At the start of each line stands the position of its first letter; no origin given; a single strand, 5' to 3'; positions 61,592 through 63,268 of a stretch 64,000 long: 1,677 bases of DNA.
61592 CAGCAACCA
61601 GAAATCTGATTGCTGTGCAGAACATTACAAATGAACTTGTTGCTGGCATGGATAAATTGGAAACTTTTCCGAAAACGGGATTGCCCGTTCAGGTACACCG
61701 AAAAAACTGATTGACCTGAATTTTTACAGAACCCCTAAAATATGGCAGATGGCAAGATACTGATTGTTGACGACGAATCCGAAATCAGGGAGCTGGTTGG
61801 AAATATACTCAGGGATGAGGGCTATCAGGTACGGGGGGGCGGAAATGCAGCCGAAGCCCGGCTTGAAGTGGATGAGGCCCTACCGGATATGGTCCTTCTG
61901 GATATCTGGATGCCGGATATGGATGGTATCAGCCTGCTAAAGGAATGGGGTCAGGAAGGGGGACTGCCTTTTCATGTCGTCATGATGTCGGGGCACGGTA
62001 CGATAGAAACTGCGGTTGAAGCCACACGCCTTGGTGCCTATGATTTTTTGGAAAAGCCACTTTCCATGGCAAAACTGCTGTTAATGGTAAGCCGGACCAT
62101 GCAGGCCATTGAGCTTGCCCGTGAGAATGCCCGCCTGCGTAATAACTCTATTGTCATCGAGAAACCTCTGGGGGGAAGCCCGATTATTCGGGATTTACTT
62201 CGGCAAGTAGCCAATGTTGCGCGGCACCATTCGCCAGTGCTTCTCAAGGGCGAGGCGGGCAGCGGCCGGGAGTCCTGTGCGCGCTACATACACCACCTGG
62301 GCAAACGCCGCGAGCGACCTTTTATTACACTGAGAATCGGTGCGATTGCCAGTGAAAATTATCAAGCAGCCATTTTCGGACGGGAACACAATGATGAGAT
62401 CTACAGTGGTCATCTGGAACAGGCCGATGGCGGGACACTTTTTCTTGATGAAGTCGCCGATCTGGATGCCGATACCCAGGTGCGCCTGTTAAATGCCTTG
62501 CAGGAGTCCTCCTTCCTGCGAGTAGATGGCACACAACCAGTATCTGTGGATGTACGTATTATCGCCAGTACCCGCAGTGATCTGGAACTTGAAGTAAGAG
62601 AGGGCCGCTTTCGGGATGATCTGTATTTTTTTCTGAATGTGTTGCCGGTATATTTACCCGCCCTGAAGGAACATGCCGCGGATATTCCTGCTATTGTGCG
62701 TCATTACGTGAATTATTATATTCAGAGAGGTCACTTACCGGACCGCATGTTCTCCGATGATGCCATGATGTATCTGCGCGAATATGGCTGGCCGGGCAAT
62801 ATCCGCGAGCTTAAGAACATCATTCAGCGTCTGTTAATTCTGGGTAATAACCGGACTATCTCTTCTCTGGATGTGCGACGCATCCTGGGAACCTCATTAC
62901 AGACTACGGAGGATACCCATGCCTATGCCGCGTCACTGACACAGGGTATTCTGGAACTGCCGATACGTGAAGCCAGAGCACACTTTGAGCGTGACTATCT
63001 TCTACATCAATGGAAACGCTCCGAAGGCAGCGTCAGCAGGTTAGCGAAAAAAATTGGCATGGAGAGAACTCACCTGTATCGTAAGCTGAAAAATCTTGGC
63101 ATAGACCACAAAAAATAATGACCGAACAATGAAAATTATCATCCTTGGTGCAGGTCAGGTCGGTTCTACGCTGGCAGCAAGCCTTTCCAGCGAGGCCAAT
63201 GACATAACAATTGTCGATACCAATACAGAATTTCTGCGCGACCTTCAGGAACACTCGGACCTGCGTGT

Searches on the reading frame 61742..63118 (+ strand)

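Call 84: search_protein_families(library=pfam, proteins=[window:61742-63118:+], max_evalue=0.00001)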
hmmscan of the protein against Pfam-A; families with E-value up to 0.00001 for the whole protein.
window:61742-63118:+ (458 aa): 6 families
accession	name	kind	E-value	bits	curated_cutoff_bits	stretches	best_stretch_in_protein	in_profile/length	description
PF00158.32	Sigma54_activat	-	1.6e-42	145.5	20.2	1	145-303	4-167/168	Sigma-54 interaction domain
PF00072.30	Response_reg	-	1.3e-26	93.4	30.2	1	6-116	1-110/111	Response regulator receiver domain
PF14532.12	Sigma54_activ_2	-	8.7e-24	84.8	25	1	143-308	1-138/138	Sigma-54 interaction domain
PF25601.1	AAA_lid_14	-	4e-17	62.3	27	1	310-389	2-81/87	AAA+ ATPase lid domain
PF02954.25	HTH_8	-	1.7e-06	28.1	22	1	413-450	3-40/42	Bacterial regulatory protein, Fis family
PF07728.20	AAA_5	-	3.5e-06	27.5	22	0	165-277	1-121/139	AAA domain (dynein-related subfamily)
